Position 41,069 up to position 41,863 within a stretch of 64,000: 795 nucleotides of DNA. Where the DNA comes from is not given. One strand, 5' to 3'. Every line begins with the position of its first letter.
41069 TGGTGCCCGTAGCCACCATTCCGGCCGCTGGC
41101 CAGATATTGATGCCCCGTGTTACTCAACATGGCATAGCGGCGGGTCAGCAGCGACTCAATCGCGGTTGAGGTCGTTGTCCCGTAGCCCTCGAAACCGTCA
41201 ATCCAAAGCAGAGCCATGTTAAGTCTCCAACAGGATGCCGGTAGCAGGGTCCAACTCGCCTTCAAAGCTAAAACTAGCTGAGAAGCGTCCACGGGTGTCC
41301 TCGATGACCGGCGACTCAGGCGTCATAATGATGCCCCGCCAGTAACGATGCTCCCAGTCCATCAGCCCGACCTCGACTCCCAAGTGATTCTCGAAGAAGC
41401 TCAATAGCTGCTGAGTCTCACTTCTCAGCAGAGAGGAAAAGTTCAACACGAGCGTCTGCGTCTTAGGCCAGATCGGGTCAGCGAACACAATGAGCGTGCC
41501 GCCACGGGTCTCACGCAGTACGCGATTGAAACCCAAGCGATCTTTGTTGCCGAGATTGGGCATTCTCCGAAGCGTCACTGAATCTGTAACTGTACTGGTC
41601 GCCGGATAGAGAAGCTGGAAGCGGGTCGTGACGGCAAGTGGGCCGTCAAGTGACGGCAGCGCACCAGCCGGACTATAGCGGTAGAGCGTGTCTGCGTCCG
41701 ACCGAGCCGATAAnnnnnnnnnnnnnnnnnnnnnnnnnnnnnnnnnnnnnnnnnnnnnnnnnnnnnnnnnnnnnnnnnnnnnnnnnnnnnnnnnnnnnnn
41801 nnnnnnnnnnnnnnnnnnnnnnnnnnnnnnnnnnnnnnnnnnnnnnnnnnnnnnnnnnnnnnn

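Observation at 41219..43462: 747-aa protein built from two families of short tandem repeats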

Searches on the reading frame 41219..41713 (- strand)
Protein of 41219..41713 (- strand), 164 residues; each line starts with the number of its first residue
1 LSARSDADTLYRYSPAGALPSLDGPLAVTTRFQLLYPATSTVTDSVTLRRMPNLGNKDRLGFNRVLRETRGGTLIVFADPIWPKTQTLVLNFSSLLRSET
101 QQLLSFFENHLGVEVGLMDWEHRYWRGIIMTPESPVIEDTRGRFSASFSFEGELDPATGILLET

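Call 39: search_protein_representatives(protein=window:41219-41713:-)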
Query: 164 residues. Proteins with E-value up to 0.001 (for the whole library): 1329; up to 1e-10: 865; up to 1e-30: 160. The best 150 are listed.
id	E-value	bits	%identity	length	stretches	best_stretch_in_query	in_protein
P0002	8.2e-72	256.5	76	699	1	4-158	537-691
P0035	6.5e-59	214.6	76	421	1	22-154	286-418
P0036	4.4e-57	208.6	69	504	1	20-157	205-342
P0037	6.6e-57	208.1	69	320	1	17-157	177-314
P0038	1.4e-55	203.7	68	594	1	21-157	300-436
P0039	1.7e-55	203.5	69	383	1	14-157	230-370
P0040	2.3e-55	203.1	72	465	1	19-154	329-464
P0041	4.7e-55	202.1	68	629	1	18-157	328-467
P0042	4.9e-55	202.0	65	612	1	16-157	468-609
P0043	5.6e-55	201.8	67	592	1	21-156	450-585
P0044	5.8e-55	201.8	71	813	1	20-157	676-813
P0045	9.0e-55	201.1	63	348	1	16-158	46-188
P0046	1.3e-54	200.7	66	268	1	14-156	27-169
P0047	4.7e-54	198.8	68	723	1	20-157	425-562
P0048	5.3e-54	198.6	68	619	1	20-157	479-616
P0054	7.0e-53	195.0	67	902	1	18-156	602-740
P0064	8.0e-52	191.5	65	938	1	21-157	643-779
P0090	1.3e-45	171.4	59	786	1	19-157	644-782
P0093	8.6e-45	168.7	59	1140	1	19-154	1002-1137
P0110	9.5e-41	155.6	58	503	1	26-152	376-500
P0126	4.6e-39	150.1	54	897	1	21-157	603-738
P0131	5.1e-38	146.7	53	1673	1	29-154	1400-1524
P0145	1.0e-35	139.2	50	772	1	21-155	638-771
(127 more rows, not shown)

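Call 47: search_protein_families(library=pfam, proteins=[P0126, P0145, P0131, P0093, P0044, P0064, P0054, P0110, P0090], max_evalue=0.01)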
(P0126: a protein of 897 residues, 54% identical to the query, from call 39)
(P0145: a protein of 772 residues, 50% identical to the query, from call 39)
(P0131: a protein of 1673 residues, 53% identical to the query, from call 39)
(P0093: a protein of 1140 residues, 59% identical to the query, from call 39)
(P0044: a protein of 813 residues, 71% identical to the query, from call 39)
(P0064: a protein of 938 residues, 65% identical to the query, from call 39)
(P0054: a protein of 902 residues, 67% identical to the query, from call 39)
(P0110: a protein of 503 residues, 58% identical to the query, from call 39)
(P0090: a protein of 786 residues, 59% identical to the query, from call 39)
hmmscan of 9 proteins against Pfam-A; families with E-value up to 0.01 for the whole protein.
P0126 (897 aa): 1 family
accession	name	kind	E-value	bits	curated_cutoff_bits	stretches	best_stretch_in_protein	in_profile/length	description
PF08884.16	Flagellin_D3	-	0.0077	17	24.2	0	118-151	27-62/91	Flagellin D3 domain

P0145 (772 aa): 0 families

P0131 (1673 aa): 4 families
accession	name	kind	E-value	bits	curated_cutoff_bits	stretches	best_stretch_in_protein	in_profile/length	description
PF13385.13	Laminin_G_3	-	1.3e-14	55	27.6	2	177-314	14-147/151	Concanavalin A-like lectin/glucanases superfamily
PF22633.2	F5_F8_type_C_2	-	1.3e-12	48.6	27.8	2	911-991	16-90/91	NedA-like, galactose-binding domain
PF00754.31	F5_F8_type_C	-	3.3e-11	43.9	28.2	2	881-1002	3-121/127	F5/8 type C domain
PF10102.14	DUF2341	-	3.1e-09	37.6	23.4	1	42-98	1-56/84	Domain of unknown function (DUF2341)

P0093 (1140 aa): 1 family
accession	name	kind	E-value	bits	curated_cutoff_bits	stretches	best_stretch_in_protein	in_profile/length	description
PF10102.14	DUF2341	-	1.4e-10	41.9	23.4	2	404-459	1-55/84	Domain of unknown function (DUF2341)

P0044 (813 aa): 0 families

P0064 (938 aa): 0 families

P0054 (902 aa): 0 families

P0110 (503 aa): 0 families

P0090 (786 aa): 1 family
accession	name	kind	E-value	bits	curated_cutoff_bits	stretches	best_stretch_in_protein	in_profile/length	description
PF13385.13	Laminin_G_3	-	2e-11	44.7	27.6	1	13-154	5-149/151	Concanavalin A-like lectin/glucanases superfamily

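Call 48: predict_structure(alignment_id=A3)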
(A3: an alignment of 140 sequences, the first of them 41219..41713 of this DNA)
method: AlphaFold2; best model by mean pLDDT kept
length: 164 residues; sequences in the alignment: 140
mean_pLDDT: 81.9   pTM: 0.70
mean pLDDT of the five models: 81.9, 81.0, 80.9, 80.2, 78.9
residues with pLDDT >= 90: 85; 70-90: 30; 50-70: 44; < 50: 5
segments of 3 or more residues with pLDDT < 50: none
pLDDT, mean of each block of 10 residues (from residue 1): 59 78 67 94 96 74 59 60 85 97 97 95 93 93 97 81 48
secondary structure, 60 per line:
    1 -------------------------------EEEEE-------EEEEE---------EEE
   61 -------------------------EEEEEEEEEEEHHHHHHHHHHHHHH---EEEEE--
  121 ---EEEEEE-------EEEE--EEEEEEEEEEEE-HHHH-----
elements in order: E32-36 E44-48 E58-60 E86-96 H97-110 E114-118 E124-129 E137-140 E143-154 H156-159

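Call 52: search_solved_structures(query=A3, max_evalue=10, show_alignments=3)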
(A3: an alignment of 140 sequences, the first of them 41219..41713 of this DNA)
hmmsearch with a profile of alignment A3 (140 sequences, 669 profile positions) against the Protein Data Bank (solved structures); distinct sequences matched with E-value up to 10: 0.

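Call 54: fold_search(model_id=the predicted structure, library=viral)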
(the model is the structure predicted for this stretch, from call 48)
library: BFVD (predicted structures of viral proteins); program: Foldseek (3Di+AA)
matches with E <= 10: 1022; with E <= 0.001: 14
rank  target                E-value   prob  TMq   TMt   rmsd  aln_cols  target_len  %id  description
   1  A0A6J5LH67            9.2e-05  1.00  0.55  0.16   2.8       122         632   14  Uncharacterized protein [uncultured Caudovirales phage]
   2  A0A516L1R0            9.7e-05  1.00  0.52  0.30   3.2       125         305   14  (no name in the UniProt tables at hand)
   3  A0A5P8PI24            1.4e-04  1.00  0.44  0.30   5.8       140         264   14  Major tail protein [Bacillus phage 049ML001]
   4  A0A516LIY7            2.1e-04  1.00  0.55  0.36   3.3       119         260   18  (no name in the UniProt tables at hand)
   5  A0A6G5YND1            2.2e-04  1.00  0.51  0.38  14.1       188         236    9  (no name in the UniProt tables at hand)
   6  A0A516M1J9            2.7e-04  1.00  0.59  0.71   3.2       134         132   10  (no name in the UniProt tables at hand)
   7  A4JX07                3.8e-04  1.00  0.43  0.37  14.1       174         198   14  Gp12 [Burkholderia phage phi644-2]
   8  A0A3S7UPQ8            4.5e-04  1.00  0.51  0.41   6.7       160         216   14  Uncharacterized protein [Lactobacillus phage Bromius]
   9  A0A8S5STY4            5.3e-04  1.00  0.53  0.44   9.6       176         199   10  Minor tail protein [Siphoviridae sp. ctFRY1]
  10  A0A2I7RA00            6.6e-04  1.00  0.44  0.50   5.6       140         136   11  (no name in the UniProt tables at hand)
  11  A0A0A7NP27            6.9e-04  1.00  0.56  0.48   6.3       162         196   12  Uncharacterized protein [Lactobacillus phage LfeInf]
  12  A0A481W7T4            7.3e-04  1.00  0.54  0.78   3.1       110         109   16  Phage tail protein [Pseudomonas phage Lana]
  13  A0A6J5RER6            8.6e-04  1.00  0.36  0.44   6.6       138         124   18  Uncharacterized protein [uncultured Caudovirales phage]
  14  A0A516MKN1            9.6e-04  1.00  0.38  0.16  11.7       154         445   10  (no name in the UniProt tables at hand)
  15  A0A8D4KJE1            1.0e-03  1.00  0.45  0.23   7.7       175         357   13  (no name in the UniProt tables at hand)
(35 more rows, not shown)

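Call 64: find_related_loci(query=A3, collection=viral_contigs, flank=10000)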
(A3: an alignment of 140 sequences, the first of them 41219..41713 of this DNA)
Query A3 (164 aa) in viral_contigs; peptide patterns used: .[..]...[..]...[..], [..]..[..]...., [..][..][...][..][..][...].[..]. (x = any residue, [..] = any of these).
232 stretches matched a pattern; 198 encode a relative of the query (tblastn E <= 1e-3); the best 80 are kept; 80 distinct loci.
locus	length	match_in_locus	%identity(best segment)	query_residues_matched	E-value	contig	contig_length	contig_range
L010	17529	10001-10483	65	7-156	3e-64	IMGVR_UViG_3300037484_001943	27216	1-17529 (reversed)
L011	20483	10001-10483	66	7-157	4e-63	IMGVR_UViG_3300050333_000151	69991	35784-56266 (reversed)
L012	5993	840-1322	67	7-157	9e-63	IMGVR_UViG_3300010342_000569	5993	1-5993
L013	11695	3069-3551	65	7-157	1e-62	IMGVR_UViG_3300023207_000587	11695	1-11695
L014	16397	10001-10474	66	10-157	8e-63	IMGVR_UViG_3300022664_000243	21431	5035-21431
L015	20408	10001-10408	72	22-157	5e-62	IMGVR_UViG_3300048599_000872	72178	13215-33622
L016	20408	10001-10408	72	22-157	3e-62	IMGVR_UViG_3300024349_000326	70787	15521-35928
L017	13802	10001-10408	65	21-156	2e-61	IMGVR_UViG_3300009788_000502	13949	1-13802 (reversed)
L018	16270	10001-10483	63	7-157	2e-61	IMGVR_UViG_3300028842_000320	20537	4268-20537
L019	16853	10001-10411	70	21-157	2e-61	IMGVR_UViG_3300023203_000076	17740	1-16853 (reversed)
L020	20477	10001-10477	61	9-156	6e-61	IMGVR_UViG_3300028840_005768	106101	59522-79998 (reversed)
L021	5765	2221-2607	71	28-157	6e-61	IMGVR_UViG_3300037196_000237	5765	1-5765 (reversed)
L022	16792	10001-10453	61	1-156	2e-60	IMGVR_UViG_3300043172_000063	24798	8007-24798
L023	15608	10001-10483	61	7-157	8e-60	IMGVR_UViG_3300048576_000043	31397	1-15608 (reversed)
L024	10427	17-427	69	21-157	1e-59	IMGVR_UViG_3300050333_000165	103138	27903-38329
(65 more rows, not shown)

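Call 73: search_dna_similar(query=window:41219-41713:-, collection=phages, mode=protein, max_evalue=0.01, max_rows=25)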
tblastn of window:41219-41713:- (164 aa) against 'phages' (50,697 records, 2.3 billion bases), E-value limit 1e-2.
No match.

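Call 79: find_related_loci(query=A3, collection=genome_contigs, flank=10000)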
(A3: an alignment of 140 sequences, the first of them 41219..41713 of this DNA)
Query A3 (164 aa) in genome_contigs; peptide patterns used: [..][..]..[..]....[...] (x = any residue, [..] = any of these).
26 stretches matched a pattern; 15 encode a relative of the query (tblastn E <= 1e-3); 15 distinct loci.
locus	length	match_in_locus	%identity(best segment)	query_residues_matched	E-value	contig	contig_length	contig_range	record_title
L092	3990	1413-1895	66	7-157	6e-64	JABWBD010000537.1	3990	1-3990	MAG: Pirellulales bacterium isolate MAG_21 scaffold_28601, whole genome shotgun sequence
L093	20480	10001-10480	61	7-156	5e-64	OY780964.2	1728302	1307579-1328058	MAG: Thermoguttaceae bacterium isolate 5d2646e0-01ad-46f9-a460-09296c79865c genome assembly, chromosome: 1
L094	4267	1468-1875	71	22-157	4e-62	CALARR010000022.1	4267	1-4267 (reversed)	MAG TPA_asm: uncultured Planctomycetales bacterium isolate SRR3330210_bin.80_CONCOCT_v1.1_MAG genome assembly, contig: E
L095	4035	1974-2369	65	21-153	8e-54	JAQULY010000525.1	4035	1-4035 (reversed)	MAG: Kiritimatiellae bacterium isolate STD1_141 NODE_97233_length_4035_cov_2.320880_Sandtown_D1, whole genome shotgun se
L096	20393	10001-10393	60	28-159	2e-53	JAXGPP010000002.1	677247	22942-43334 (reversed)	MAG: Thermoguttaceae bacterium isolate AnMBR.bin305 bin305_2, whole genome shotgun sequence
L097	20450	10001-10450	57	4-154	5e-52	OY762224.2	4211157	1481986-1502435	MAG: Thermoguttaceae bacterium isolate 39c07490-4977-4a7b-b225-7b15415de21e genome assembly, chromosome: 1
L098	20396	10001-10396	54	16-154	3e-48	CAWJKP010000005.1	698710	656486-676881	MAG: Pirellulales bacterium isolate MFD05580.bin.2.29 genome assembly, contig: contig_23355, whole genome shotgun sequen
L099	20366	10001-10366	58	30-152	5e-46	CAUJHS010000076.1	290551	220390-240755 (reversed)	MAG: Planctomycetota bacterium isolate KLAP214 genome assembly, contig: KLAP214_516206, whole genome shotgun sequence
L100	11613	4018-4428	46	10-152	4e-39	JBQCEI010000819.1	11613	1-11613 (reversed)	MAG: Aureliella sp. isolate bin122 k127_4457273, whole genome shotgun sequence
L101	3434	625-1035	47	10-152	8e-39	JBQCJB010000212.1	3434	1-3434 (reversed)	MAG: Aureliella sp. isolate bin901 k141_383177, whole genome shotgun sequence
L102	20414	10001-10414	47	15-154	7e-38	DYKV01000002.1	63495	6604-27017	MAG TPA_asm: Anaerolinea sp. isolate SulCav_AS07-7_45_67 SulCav_AS07_7_349_length_63495_cov_37_283228, whole genome shot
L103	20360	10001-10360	48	33-154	1e-35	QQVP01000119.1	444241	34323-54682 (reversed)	MAG: Planctomycetota bacterium isolate MB_PLM_2 c_000000000010, whole genome shotgun sequence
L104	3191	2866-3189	54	43-151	2e-34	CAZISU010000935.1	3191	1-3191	MAG TPA_asm: uncultured Planctomycetaceae bacterium isolate binchicken_co243_206 genome assembly, contig: NODE_32327_len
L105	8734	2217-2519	50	52-152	3e-31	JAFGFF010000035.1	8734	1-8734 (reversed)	MAG: Pirellulales bacterium isolate Zod_Metabat.1299 k87_835651, whole genome shotgun sequence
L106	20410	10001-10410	59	22-157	6e-45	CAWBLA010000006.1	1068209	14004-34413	MAG: uncultured Planctomycetaceae bacterium isolate MFD02416.bin.2.133 genome assembly, contig: contig_3591, whole genom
